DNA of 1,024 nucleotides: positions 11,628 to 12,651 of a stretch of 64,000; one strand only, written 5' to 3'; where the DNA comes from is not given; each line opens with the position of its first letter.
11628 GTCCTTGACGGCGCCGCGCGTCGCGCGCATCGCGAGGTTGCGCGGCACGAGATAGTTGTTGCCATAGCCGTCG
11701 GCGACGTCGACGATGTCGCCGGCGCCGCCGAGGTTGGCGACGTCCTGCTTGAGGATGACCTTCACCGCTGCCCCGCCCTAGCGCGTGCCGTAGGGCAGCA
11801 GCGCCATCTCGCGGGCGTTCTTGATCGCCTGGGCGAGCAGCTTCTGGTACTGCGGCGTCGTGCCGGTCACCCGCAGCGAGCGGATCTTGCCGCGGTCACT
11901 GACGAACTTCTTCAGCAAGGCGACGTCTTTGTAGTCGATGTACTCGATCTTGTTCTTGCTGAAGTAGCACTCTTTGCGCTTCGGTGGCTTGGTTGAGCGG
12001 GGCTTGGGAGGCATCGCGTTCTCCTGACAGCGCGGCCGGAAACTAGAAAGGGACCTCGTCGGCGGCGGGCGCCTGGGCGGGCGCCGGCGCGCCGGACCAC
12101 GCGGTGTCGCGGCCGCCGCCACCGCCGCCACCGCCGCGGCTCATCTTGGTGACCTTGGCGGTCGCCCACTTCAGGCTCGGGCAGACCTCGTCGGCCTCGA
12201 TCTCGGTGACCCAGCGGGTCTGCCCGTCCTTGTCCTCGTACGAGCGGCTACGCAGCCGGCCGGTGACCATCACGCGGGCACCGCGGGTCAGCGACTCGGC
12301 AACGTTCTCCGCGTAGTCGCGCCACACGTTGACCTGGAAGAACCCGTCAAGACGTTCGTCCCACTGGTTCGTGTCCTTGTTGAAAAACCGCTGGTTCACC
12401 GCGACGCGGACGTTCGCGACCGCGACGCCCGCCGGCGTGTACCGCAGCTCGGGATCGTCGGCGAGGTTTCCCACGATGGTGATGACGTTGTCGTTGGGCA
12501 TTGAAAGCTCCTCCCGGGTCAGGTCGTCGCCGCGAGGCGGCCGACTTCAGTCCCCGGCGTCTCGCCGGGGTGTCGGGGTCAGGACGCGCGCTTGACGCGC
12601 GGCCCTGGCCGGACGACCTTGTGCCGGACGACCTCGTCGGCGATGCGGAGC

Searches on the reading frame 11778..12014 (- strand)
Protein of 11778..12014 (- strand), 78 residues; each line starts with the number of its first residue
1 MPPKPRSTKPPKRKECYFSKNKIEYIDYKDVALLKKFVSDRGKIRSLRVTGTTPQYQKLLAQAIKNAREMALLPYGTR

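Call 29: find_encoding_contigs(protein=window:11778-12014:-, flank=10000, max_places=10)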
Protein window:11778-12014:- (78 aa): no gene with exactly this product is on record in the collection.

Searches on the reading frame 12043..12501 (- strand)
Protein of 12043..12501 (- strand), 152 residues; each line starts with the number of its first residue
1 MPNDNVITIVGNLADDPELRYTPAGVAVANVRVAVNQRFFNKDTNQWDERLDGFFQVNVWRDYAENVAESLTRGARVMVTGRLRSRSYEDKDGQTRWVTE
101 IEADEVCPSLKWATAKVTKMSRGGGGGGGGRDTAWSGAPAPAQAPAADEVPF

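Call 28: find_encoding_contigs(protein=window:12043-12501:-, flank=10000, max_places=10)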
Protein window:12043-12501:- (152 aa): no gene with exactly this product is on record in the collection.
